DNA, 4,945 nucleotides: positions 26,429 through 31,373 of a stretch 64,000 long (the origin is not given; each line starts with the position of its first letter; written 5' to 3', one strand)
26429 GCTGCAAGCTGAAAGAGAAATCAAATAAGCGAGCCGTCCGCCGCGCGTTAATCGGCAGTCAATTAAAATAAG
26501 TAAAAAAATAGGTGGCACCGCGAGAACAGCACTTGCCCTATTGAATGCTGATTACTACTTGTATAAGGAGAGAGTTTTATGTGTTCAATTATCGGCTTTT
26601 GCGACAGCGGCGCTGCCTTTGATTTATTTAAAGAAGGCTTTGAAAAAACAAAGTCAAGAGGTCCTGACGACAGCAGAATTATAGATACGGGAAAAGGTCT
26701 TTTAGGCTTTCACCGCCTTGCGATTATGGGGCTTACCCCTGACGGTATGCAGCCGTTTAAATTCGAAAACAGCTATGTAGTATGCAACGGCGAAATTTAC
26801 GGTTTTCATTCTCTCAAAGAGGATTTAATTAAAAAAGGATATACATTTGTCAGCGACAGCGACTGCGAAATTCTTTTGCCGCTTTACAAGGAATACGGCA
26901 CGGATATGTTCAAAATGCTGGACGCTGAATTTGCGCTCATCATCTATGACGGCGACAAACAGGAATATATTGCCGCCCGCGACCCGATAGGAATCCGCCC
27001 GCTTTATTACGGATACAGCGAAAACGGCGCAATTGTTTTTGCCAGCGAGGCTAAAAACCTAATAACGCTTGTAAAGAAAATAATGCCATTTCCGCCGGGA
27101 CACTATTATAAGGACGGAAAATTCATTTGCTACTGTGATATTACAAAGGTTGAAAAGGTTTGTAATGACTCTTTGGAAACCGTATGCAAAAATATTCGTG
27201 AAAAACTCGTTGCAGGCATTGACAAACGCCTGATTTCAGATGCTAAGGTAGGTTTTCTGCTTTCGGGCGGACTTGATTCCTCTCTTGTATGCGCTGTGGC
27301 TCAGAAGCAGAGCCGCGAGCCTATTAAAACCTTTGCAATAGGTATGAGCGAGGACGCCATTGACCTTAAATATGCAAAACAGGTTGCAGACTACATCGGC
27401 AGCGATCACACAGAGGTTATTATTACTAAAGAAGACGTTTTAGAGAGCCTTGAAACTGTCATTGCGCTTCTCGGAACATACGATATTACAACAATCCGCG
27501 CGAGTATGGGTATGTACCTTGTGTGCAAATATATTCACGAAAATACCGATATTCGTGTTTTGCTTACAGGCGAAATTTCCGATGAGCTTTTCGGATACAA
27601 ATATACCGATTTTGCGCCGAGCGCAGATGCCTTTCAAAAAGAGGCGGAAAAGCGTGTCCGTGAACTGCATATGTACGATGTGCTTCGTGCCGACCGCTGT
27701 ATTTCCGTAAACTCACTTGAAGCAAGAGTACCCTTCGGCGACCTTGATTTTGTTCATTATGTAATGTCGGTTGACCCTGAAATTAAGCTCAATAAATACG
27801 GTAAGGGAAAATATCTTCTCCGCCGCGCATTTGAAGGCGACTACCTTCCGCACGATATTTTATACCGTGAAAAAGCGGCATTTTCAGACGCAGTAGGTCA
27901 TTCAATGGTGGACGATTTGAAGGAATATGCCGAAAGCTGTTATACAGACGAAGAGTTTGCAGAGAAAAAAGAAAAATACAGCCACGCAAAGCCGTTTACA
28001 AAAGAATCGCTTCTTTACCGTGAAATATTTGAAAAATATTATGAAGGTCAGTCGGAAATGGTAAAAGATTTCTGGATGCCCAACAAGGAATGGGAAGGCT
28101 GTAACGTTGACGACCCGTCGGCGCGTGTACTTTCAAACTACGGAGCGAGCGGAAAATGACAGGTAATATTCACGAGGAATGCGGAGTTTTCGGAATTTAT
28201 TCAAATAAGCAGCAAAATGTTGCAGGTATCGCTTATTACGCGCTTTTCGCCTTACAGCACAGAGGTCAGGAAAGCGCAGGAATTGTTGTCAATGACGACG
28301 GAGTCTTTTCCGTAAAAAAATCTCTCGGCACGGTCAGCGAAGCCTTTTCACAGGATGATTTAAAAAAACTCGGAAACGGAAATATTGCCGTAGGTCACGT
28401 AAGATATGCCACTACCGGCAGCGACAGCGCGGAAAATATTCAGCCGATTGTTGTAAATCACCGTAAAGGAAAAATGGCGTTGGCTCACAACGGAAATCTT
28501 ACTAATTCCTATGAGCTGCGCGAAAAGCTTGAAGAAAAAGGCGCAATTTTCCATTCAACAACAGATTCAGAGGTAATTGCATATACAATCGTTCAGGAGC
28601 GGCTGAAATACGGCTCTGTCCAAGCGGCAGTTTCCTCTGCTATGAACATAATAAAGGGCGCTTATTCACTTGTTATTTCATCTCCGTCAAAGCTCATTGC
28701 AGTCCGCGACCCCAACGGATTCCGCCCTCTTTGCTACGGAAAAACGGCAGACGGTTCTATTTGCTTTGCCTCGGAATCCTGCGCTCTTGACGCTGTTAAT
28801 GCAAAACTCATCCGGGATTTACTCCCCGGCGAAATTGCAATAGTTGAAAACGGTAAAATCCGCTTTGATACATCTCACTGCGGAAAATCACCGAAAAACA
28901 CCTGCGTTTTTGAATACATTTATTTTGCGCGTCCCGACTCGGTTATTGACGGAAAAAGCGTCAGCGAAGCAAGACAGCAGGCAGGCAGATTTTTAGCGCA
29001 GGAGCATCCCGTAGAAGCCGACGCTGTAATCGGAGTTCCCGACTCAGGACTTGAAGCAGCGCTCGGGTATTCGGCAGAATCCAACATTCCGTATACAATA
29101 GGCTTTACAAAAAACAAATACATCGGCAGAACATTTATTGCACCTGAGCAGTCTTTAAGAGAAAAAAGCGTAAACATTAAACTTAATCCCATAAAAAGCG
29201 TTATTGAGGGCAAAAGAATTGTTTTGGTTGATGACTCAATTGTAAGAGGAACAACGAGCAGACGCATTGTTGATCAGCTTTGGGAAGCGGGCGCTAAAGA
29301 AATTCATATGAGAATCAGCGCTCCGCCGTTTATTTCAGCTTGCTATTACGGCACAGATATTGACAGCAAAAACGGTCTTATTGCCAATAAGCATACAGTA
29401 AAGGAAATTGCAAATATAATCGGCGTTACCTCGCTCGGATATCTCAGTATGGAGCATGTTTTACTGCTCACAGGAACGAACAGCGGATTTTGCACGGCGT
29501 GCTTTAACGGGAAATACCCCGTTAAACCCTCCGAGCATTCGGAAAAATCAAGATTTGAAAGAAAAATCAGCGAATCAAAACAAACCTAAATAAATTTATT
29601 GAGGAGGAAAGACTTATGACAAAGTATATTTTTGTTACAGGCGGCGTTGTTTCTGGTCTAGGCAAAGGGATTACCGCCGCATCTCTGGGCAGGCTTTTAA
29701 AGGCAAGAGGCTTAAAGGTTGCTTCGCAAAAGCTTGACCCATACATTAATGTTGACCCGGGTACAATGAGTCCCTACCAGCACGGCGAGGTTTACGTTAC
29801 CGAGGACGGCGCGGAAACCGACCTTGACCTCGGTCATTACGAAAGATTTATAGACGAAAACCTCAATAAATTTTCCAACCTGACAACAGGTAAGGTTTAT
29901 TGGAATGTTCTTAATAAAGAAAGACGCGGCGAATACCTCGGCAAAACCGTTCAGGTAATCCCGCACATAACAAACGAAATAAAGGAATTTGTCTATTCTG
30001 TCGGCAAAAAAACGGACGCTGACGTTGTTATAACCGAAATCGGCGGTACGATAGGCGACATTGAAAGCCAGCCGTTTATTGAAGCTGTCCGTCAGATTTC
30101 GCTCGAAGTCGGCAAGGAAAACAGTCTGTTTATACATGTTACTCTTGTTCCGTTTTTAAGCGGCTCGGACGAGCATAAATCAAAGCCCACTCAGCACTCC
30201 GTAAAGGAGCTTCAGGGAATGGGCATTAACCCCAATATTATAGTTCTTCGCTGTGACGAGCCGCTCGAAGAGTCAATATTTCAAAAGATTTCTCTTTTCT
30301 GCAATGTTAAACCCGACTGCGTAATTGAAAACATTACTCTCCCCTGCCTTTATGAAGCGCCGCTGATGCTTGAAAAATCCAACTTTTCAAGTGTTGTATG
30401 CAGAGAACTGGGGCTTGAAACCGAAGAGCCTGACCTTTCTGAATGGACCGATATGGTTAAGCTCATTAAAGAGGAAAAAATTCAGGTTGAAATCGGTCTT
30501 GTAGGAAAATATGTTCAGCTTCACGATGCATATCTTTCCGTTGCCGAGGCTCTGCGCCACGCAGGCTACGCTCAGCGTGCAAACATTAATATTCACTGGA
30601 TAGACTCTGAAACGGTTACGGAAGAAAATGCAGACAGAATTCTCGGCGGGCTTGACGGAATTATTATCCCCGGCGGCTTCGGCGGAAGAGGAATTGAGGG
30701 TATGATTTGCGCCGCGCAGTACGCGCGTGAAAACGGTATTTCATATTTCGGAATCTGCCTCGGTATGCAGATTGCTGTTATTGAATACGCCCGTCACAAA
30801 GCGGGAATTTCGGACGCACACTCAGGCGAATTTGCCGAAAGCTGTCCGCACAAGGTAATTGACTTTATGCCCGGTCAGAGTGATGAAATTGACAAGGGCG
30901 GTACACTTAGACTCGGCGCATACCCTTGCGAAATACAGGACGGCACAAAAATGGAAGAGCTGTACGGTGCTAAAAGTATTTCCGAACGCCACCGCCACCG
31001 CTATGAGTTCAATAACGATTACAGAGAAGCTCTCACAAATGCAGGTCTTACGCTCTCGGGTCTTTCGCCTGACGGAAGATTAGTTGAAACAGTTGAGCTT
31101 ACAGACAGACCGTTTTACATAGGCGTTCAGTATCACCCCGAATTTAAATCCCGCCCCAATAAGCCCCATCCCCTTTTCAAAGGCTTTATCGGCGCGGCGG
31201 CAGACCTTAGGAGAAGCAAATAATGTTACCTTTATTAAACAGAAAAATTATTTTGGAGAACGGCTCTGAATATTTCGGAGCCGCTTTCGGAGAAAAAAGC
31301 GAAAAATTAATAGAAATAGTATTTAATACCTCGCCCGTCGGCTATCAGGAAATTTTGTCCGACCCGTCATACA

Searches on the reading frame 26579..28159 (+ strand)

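Call 23: search_protein_families(library=pfam, proteins=[window:26579-28159:+], max_evalue=0.00001)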
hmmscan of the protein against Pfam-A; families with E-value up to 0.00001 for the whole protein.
window:26579-28159:+ (526 aa): 4 families
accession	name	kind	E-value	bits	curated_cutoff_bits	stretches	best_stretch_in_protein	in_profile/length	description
PF00733.27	Asn_synthase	-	5.7e-72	243.7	21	2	206-343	2-138/354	Asparagine synthase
PF13537.11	GATase_7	-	8.8e-33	113.4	25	1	46-161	3-121/123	Glutamine amidotransferase domain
PF13522.11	GATase_6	-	3.7e-29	101.8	27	1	29-157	1-130/130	Glutamine amidotransferase domain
PF12481.13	DUF3700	-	5.5e-07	29.7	27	1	110-179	125-195/228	Aluminium induced protein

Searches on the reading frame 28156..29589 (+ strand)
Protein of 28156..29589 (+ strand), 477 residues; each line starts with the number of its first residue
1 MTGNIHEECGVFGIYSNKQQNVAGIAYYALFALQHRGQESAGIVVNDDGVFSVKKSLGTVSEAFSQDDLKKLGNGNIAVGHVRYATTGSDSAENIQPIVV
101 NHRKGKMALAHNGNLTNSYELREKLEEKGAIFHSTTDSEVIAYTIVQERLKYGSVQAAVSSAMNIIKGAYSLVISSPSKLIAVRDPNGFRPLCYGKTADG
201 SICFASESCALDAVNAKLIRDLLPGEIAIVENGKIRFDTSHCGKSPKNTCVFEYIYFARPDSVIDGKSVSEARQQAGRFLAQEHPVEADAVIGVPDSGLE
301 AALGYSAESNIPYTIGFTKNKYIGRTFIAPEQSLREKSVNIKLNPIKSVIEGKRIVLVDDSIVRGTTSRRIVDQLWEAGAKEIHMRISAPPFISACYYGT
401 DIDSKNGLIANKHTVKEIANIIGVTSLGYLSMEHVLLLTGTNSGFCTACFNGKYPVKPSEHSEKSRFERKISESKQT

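Call 23: search_protein_families(library=pfam, proteins=[window:28156-29589:+], max_evalue=0.00001)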
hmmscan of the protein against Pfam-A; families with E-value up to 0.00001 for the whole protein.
window:28156-29589:+ (477 aa): 5 families
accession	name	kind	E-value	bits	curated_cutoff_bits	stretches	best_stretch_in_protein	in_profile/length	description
PF13522.11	GATase_6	-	7.5e-21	75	27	1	74-207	9-130/130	Glutamine amidotransferase domain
PF13537.11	GATase_7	-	8.7e-21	74.6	25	1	83-212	3-122/123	Glutamine amidotransferase domain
PF00156.33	Pribosyltran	-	4.6e-08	33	26.3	1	287-385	29-120/158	Phosphoribosyl transferase domain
PF13230.11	GATase_4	-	4.2e-07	29.6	23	1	75-151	71-143/272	Glutamine amidotransferases class-II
PF00310.26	GATase_2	-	5.7e-06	25.8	19.9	0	163-232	325-396/420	Glutamine amidotransferases class-II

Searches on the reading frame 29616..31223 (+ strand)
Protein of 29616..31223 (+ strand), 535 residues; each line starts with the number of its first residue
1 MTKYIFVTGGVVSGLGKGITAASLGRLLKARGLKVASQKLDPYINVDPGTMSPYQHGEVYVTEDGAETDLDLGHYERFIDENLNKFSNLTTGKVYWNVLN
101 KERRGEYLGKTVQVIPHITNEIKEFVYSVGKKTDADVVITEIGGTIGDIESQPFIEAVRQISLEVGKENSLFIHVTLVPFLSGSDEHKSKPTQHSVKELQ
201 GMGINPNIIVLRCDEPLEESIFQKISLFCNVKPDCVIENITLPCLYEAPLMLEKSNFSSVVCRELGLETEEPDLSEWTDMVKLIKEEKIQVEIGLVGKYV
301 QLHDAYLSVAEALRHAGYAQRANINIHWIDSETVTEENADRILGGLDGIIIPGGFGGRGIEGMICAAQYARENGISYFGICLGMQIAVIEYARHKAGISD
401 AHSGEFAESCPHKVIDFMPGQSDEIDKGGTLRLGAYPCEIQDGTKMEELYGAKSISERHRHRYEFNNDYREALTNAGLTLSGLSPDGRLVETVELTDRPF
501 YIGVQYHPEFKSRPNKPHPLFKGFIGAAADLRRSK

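Call 23: search_protein_families(library=pfam, proteins=[window:29616-31223:+], max_evalue=0.00001)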
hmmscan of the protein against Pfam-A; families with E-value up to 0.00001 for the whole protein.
window:29616-31223:+ (535 aa): 3 families
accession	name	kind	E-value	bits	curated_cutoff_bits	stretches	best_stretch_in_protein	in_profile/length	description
PF06418.20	CTP_synth_N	-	3.8e-126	420.3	26.1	1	3-267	1-265/265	CTP synthase N-terminus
PF00117.34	GATase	-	1.6e-39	136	22.8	1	302-525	2-188/190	Glutamine amidotransferase class-I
PF07722.19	Peptidase_C26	-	3.7e-07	30.6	20.5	0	370-509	101-219/219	Peptidase C26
